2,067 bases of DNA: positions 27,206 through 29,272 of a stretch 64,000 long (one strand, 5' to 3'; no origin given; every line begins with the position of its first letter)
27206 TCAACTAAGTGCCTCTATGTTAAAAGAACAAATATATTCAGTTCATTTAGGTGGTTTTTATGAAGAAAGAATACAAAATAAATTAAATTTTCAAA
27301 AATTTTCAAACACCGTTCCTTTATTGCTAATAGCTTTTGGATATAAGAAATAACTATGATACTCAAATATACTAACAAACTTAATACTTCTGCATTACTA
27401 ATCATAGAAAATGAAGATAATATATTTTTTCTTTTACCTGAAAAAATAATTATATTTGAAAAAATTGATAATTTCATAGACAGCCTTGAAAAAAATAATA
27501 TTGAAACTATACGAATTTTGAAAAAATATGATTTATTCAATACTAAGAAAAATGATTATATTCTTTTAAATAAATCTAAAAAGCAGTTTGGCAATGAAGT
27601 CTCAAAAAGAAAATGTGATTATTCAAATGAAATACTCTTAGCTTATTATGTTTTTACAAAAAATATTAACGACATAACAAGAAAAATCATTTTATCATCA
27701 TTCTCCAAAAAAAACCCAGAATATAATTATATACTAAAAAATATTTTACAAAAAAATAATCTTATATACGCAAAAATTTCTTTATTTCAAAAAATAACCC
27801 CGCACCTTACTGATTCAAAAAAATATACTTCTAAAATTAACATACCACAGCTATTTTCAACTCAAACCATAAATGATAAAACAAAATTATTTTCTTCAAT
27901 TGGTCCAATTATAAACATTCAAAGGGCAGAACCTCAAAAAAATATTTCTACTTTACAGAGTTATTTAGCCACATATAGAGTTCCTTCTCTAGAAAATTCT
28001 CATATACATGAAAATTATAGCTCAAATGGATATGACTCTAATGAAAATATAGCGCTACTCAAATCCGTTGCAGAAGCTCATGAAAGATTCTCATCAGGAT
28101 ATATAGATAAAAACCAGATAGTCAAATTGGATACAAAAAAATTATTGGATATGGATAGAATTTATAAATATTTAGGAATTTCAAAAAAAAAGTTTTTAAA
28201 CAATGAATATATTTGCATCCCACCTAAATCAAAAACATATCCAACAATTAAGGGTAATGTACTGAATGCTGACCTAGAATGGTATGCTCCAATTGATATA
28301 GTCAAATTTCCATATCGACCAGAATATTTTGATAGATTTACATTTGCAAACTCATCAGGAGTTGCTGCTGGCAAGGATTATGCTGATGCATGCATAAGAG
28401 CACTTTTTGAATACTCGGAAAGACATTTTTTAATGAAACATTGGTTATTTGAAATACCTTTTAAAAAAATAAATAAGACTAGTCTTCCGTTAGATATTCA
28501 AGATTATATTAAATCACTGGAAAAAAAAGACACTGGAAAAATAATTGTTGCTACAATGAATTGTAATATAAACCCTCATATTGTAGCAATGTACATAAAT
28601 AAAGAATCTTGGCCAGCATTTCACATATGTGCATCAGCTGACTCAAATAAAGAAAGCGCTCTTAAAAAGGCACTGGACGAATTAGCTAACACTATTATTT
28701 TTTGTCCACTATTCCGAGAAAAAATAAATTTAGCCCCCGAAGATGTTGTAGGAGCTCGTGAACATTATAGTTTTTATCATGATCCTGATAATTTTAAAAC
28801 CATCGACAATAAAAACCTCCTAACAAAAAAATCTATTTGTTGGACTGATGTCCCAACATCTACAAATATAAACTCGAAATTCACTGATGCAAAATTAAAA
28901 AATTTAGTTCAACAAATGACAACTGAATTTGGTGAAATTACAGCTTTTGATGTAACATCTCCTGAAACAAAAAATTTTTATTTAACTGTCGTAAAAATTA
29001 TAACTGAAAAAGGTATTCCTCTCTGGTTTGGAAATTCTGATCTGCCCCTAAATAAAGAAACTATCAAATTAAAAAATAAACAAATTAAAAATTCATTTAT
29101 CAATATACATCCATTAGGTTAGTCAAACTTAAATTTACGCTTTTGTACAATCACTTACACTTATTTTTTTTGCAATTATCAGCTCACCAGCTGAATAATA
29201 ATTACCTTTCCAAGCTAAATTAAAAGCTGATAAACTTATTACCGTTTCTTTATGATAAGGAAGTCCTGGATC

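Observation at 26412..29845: TOMM/LAP-type RiPP enzyme set (SagB-like dehydrogenase + YcaO + C39-like peptidase) in a reduced, CPR-like genome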

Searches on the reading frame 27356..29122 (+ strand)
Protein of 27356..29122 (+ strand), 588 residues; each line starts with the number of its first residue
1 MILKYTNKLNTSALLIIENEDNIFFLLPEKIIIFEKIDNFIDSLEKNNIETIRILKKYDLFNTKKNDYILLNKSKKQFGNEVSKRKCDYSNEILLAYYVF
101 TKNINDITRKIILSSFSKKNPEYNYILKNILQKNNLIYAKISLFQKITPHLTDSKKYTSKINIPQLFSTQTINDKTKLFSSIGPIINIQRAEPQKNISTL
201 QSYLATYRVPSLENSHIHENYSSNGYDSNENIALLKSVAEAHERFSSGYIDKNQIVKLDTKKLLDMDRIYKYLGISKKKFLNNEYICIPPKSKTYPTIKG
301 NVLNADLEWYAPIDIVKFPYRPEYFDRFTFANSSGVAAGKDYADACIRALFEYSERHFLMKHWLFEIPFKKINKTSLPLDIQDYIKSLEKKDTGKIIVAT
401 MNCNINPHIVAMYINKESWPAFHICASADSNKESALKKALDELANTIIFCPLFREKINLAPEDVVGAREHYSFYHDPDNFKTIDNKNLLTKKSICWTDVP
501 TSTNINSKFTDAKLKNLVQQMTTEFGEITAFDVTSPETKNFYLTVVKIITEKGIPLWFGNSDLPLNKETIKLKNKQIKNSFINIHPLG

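Call 3: search_protein_families(library=pfam, proteins=[window:27356-29122:+], max_evalue=0.1)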
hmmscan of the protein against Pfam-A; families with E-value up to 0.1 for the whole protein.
window:27356-29122:+ (588 aa): 1 family
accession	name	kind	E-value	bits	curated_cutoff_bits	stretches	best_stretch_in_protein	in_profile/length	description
PF02624.21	YcaO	-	6.6e-21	75.4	25.7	1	224-549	1-320/325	YcaO cyclodehydratase, ATP-ad Mg2+-binding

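Call 4: search_protein_families(library=ncbifam, proteins=[window:27356-29122:+], max_evalue=0.1)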
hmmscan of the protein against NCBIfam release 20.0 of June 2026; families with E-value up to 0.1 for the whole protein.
window:27356-29122:+ (588 aa): 4 families
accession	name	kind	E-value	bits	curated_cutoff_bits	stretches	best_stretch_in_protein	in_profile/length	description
TIGR03604.1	TOMM_cyclo_SagD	subfamily_domain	5.1e-26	91.5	219.25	1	225-558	1-341/377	thiazole/oxazole-forming peptide maturase, SagD family component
TIGR03266.1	methan_mark_1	equivalog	1.6e-07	30.6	365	1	225-539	57-351/376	YcaO-related McrA-glycine thioamidation protein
TIGR00702.1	TIGR00702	domain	8.6e-06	25.1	75.65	1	208-445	32-267/377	YcaO-type kinase domain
NF000908.1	PRK00089.1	equivalog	0.078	12.2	237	1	7-76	70-138/291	GTPase Era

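Call 8: find_homologous_proteins(query=window:27356-29122:+)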
Query window:27356-29122:+ (588 aa): 4 proteins with E <= 0.001 among 8000 candidates.
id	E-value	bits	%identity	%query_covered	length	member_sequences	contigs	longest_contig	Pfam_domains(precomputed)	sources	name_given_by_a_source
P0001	0.0e+0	1312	100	100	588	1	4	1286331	PF02624.22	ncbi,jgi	ncbi:MAG: YcaO-like family protein [Candidatus Moraniibacteriota bacterium]|jgi:ribosomal protein S1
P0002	6.2e-201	687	55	99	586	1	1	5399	PF02624.22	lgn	-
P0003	2.7e-156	539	46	99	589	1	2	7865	PF02624.22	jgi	-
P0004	1.1e-128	448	52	65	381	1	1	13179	PF02624.22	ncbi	-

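Call 9: find_encoding_contigs(protein=P0002, flank=10000)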
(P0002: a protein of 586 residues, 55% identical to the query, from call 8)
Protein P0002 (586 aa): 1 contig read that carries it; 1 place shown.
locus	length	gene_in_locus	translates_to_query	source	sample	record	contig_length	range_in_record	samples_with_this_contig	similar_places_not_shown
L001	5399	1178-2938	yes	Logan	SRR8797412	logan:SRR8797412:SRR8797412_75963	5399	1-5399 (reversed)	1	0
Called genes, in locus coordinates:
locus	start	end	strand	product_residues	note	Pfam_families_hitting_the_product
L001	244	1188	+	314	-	PF00881:Nitroreductase (weak)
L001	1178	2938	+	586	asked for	PF02624:YcaO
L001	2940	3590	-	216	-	-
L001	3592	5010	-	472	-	PF00133:tRNA-synt_1 (faint), PF01406:tRNA-synt_1e, PF01921:tRNA-synt_1f (faint), PF09334:tRNA-synt_1g (weak), PF09190:DALR_2, PF23493:CysS_C (weak)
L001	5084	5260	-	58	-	-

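Call 10: find_encoding_contigs(protein=P0003, flank=10000)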
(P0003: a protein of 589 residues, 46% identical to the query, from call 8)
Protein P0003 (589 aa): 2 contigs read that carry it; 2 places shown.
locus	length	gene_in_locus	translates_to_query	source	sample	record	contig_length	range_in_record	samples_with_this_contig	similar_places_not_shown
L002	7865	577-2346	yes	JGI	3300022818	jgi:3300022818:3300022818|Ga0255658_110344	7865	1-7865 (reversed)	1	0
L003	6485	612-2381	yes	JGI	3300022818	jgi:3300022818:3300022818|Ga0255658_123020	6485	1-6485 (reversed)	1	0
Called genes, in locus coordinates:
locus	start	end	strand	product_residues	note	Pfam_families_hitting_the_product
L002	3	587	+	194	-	?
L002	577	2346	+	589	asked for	PF02624:YcaO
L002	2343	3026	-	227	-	PF03412:Peptidase_C39 (faint)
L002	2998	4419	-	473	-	PF01406:tRNA-synt_1e, PF09334:tRNA-synt_1g (faint), PF09190:DALR_2, PF23493:CysS_C (weak)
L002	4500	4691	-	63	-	-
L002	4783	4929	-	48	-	-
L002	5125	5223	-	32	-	-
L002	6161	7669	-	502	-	PF03979:Sigma70_r1_1, PF00140:Sigma70_r1_2, PF04542:Sigma70_r2, PF04539:Sigma70_r3, PF04545:Sigma70_r4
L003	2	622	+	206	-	?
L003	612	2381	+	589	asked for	PF02624:YcaO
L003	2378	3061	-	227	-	PF03412:Peptidase_C39 (faint)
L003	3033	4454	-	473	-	PF01406:tRNA-synt_1e, PF09334:tRNA-synt_1g (faint), PF09190:DALR_2, PF23493:CysS_C (weak)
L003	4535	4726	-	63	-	-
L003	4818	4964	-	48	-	-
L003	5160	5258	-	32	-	-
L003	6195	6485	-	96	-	?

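Call 11: find_encoding_contigs(protein=P0004, flank=10000)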
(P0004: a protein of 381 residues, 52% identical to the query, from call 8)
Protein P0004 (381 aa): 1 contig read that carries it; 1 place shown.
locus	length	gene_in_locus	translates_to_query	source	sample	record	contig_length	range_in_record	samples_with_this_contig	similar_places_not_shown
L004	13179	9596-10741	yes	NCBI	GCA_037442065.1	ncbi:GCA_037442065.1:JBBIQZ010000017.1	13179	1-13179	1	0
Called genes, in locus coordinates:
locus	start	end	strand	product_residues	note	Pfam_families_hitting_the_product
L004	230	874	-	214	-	PF14528:LAGLIDADG_3 (weak)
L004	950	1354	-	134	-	PF00072:Response_reg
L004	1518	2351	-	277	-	PF00512:HisKA, PF02518:HATPase_c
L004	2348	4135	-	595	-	PF00989:PAS (weak), PF08448:PAS_4 (faint), PF13426:PAS_9 (weak), PF00512:HisKA, PF02518:HATPase_c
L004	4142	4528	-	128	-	PF00072:Response_reg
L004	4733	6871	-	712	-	PF16927:HisKA_7TM, PF13185:GAF_2 (weak), PF00512:HisKA, PF02518:HATPase_c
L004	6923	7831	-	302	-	PF12147:Methyltransf_20 (weak), PF13847:Methyltransf_31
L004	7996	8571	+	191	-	-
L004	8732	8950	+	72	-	-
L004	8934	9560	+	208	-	-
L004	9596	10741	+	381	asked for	PF02624:YcaO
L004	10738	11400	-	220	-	-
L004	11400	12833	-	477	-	PF01406:tRNA-synt_1e, PF01921:tRNA-synt_1f (faint), PF09334:tRNA-synt_1g (faint), PF09190:DALR_2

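Call 26: search_solved_structures(query=A2, max_evalue=0.01, show_alignments=3)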
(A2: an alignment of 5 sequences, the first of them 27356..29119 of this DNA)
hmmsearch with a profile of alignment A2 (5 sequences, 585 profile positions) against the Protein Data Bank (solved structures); distinct sequences matched with E-value up to 0.01: 1.
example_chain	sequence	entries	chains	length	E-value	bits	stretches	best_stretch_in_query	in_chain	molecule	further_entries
7u58_A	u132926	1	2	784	1.5e-05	26.9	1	302-446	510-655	MusD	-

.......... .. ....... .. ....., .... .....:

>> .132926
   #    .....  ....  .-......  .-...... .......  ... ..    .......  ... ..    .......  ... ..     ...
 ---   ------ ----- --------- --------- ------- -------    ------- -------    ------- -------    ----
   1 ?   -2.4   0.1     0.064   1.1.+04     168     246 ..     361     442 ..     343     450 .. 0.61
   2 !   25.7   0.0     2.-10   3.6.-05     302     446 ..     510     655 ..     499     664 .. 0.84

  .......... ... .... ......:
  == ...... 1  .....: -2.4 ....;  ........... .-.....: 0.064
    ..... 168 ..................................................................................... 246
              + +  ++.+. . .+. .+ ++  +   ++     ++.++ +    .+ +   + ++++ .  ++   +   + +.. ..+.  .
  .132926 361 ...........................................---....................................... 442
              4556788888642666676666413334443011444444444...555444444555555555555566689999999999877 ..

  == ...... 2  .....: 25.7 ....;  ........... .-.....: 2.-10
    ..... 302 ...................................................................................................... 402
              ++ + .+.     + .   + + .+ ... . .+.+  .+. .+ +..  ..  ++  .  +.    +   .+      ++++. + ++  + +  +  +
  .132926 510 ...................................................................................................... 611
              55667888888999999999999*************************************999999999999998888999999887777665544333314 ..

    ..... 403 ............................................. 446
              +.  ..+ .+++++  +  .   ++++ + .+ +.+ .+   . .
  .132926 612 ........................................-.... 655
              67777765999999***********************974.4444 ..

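Call 33: find_related_loci(query=A5, collection=genome_contigs, flank=8000)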
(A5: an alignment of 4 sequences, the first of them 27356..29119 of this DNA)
Query A5 (588 aa) in genome_contigs; peptide patterns used: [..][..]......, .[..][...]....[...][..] (x = any residue, [..] = any of these).
46 stretches matched a pattern; 1 encode a relative of the query (tblastn E <= 1e-3); 1 distinct loci.
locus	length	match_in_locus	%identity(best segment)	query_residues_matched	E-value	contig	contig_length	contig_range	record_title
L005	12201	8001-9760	52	15-588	1e-144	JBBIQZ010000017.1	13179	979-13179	MAG: bacterium isolate SIF170217_bin_338 NODE_582_length_13179_cov_5.223636, whole genome shotgun sequence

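Call 34: find_related_loci(query=A5, collection=metagenome_contigs, flank=8000)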
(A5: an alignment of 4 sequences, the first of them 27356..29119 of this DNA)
Query A5 (588 aa) in metagenome_contigs; peptide patterns used: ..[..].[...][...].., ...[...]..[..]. (x = any residue, [..] = any of these).
599 stretches matched a pattern, but none encodes a relative of the query by tblastn (E <= 1e-3).

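Call 47: search_protein_representatives(alignment_id=A5)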
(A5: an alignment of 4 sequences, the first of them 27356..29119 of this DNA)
Query: 4 sequences, 587 profile positions. Proteins with E-value up to 0.001 (for the whole library): 1284; up to 1e-10: 215; up to 1e-30: 15. The best 150 are listed.
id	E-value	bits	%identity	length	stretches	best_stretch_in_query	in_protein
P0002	0.0e+00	1068.2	-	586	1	1-587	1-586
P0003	0.0e+00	1016.2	-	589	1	1-587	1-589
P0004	6.2e-216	735.1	-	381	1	207-587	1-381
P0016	5.4e-198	675.8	-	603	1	10-587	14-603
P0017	7.6e-78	279.1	-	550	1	173-587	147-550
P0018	8.1e-74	265.8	-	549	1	174-587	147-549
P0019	3.8e-65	237.1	-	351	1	229-587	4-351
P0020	4.5e-54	200.6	-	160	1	442-587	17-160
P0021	3.2e-50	187.8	-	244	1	334-587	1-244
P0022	7.7e-43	163.5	-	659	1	178-582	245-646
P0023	1.6e-42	162.4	-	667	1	120-571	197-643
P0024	1.0e-34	136.7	-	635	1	217-571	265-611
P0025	1.1e-34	136.5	-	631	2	23-573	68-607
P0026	1.8e-32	129.2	-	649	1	34-577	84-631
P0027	1.2e-31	126.5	-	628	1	75-578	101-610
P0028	1.2e-29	119.9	-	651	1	24-577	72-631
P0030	3.0e-28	115.3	-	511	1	172-565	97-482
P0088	3.9e-15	72.0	-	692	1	21-580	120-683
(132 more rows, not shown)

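Call 48: search_protein_families(library=ncbifam, proteins=[P0016, P0017, P0018, P0022, P0023, P0024, P0025, P0026, P0027, P0028], max_evalue=0.001)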
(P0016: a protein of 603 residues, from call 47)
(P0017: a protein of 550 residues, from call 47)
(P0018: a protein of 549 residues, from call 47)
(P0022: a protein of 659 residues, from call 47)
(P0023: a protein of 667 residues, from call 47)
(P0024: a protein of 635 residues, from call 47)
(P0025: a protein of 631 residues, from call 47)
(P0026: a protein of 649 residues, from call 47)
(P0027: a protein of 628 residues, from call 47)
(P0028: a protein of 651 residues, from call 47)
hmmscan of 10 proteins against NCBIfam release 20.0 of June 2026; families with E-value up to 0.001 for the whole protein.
P0016 (603 aa): 3 families
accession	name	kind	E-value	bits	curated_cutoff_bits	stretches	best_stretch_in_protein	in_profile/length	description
TIGR03604.1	TOMM_cyclo_SagD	subfamily_domain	5.5e-34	117.7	219.25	1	242-576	5-344/377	thiazole/oxazole-forming peptide maturase, SagD family component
TIGR03266.1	methan_mark_1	equivalog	1.2e-06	27.8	365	1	318-426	124-232/376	YcaO-related McrA-glycine thioamidation protein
TIGR00702.1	TIGR00702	domain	1.1e-05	24.7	75.65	1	320-460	127-267/377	YcaO-type kinase domain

P0017 (550 aa): 2 families
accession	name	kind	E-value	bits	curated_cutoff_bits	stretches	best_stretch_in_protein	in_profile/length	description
TIGR03604.1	TOMM_cyclo_SagD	subfamily_domain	1.7e-25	89.7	219.25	1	197-515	1-333/377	thiazole/oxazole-forming peptide maturase, SagD family component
TIGR03266.1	methan_mark_1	equivalog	8.7e-06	24.9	365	1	195-332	55-177/376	YcaO-related McrA-glycine thioamidation protein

P0018 (549 aa): 3 families
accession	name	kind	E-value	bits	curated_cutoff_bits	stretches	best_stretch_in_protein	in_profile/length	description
TIGR03604.1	TOMM_cyclo_SagD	subfamily_domain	2.1e-33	115.8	219.25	1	196-513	1-332/377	thiazole/oxazole-forming peptide maturase, SagD family component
TIGR03266.1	methan_mark_1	equivalog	4.5e-07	29.2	365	1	192-418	53-266/376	YcaO-related McrA-glycine thioamidation protein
TIGR00702.1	TIGR00702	domain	1.7e-05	24.1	75.65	1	192-423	49-271/377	YcaO-type kinase domain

P0022 (659 aa): 3 families
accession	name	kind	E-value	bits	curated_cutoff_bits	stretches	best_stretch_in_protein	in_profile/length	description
TIGR03604.1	TOMM_cyclo_SagD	subfamily_domain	9.6e-44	149.8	219.25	1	290-658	1-376/377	thiazole/oxazole-forming peptide maturase, SagD family component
TIGR03266.1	methan_mark_1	equivalog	1.1e-12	47.6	365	1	296-516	63-264/376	YcaO-related McrA-glycine thioamidation protein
TIGR00702.1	TIGR00702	domain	1.3e-08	34.4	75.65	1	294-517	57-265/377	YcaO-type kinase domain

P0023 (667 aa): 3 families
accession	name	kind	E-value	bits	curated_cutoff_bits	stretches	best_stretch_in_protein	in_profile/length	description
TIGR03604.1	TOMM_cyclo_SagD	subfamily_domain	6.7e-47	160.2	219.25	1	296-645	1-356/377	thiazole/oxazole-forming peptide maturase, SagD family component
TIGR03266.1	methan_mark_1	equivalog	1.1e-13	51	365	1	296-525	57-265/376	YcaO-related McrA-glycine thioamidation protein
TIGR00702.1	TIGR00702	domain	7.3e-09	35.2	75.65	1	301-525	58-265/377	YcaO-type kinase domain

P0024 (635 aa): 3 families
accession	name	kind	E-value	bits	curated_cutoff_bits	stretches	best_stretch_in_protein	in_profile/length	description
TIGR03604.1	TOMM_cyclo_SagD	subfamily_domain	3.8e-48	164.3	219.25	1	271-628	1-369/377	thiazole/oxazole-forming peptide maturase, SagD family component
TIGR03266.1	methan_mark_1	equivalog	6.1e-13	48.5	365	1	351-491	125-265/376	YcaO-related McrA-glycine thioamidation protein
TIGR00702.1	TIGR00702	domain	9.8e-09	34.7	75.65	1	353-491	128-265/377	YcaO-type kinase domain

P0025 (631 aa): 4 families
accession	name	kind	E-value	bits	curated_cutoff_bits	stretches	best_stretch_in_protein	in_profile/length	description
TIGR03604.1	TOMM_cyclo_SagD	subfamily_domain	5.4e-38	130.9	219.25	1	276-610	7-359/377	thiazole/oxazole-forming peptide maturase, SagD family component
TIGR03266.1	methan_mark_1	equivalog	1.8e-15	56.8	365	1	273-490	60-268/376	YcaO-related McrA-glycine thioamidation protein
TIGR00702.1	TIGR00702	domain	4.7e-13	49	75.65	1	274-486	57-264/377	YcaO-type kinase domain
NF040716.1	YcaO_for_S12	equivalog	0.00025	19.6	700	1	369-486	173-287/571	30S ribosomal protein S12 methylthiotransferase accessory factor YcaO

P0026 (649 aa): 3 families
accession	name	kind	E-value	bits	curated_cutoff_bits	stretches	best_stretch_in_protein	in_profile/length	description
TIGR03604.1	TOMM_cyclo_SagD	subfamily_domain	2.8e-41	141.7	219.25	1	283-648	4-376/377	thiazole/oxazole-forming peptide maturase, SagD family component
TIGR00702.1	TIGR00702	domain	6.8e-11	41.8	75.65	1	279-485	52-250/377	YcaO-type kinase domain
TIGR03266.1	methan_mark_1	equivalog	3.4e-10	39.4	365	1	279-501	56-264/376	YcaO-related McrA-glycine thioamidation protein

P0027 (628 aa): 3 families
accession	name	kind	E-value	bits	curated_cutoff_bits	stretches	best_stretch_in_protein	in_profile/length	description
TIGR03604.1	TOMM_cyclo_SagD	subfamily_domain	7.1e-44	150.2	219.25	1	279-627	8-376/377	thiazole/oxazole-forming peptide maturase, SagD family component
TIGR03266.1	methan_mark_1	equivalog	5.6e-17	61.8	365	1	278-486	63-264/376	YcaO-related McrA-glycine thioamidation protein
TIGR00702.1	TIGR00702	domain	1.1e-11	44.4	75.65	1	280-486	61-264/377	YcaO-type kinase domain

P0028 (651 aa): 3 families
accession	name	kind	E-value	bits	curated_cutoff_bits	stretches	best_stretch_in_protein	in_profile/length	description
TIGR03604.1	TOMM_cyclo_SagD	subfamily_domain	8.9e-49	166.4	219.25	1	289-638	1-366/377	thiazole/oxazole-forming peptide maturase, SagD family component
TIGR03266.1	methan_mark_1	equivalog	2.7e-12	46.4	365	1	294-487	60-244/376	YcaO-related McrA-glycine thioamidation protein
TIGR00702.1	TIGR00702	domain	4.2e-08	32.7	75.65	1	296-490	58-248/377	YcaO-type kinase domain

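Call 49: list_cluster_members(proteins=[P0017, P0018, P0022, P0023, P0025, P0026, P0027, P0028, P0030, P0088])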
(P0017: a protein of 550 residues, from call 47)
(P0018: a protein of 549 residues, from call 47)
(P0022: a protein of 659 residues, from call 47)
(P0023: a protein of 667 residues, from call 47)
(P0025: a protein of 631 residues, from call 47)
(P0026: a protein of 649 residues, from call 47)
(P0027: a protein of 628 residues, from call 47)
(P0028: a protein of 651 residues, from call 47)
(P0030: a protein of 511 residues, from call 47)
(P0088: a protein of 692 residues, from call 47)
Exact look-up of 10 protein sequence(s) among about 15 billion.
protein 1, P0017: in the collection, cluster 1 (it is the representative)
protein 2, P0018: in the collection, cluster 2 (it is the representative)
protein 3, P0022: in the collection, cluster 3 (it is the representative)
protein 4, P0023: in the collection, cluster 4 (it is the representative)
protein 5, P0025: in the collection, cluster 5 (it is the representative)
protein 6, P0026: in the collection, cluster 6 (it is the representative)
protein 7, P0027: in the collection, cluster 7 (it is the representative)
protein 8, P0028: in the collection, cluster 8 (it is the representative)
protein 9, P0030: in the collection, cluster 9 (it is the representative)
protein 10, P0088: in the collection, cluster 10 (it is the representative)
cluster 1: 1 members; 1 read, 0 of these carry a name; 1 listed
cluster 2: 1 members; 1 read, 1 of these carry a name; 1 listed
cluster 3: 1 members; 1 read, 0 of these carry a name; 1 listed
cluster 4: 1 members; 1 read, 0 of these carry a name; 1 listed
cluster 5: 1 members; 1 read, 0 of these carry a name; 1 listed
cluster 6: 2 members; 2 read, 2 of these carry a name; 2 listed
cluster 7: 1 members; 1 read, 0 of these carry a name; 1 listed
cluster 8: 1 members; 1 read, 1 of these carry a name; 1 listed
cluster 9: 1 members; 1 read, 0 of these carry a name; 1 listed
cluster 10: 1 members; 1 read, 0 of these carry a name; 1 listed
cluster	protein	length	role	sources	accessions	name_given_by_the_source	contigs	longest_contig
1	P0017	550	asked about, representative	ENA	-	-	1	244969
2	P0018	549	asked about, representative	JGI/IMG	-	thiazole/oxazole-forming peptide maturase SagD family component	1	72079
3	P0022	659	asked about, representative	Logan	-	-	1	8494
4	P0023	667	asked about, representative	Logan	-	-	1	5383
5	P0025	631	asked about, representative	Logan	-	-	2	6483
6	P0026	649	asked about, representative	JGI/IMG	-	ribosomal protein S12 methylthiotransferase accessory factor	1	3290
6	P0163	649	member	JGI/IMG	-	thiazole/oxazole-forming peptide maturase SagD family component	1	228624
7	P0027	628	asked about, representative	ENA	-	-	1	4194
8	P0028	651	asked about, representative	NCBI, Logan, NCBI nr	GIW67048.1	MAG: hypothetical protein KatS3mg095_0946 [Candidatus Parcubacteria bacterium]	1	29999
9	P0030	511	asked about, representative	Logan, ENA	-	-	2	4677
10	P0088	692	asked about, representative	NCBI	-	-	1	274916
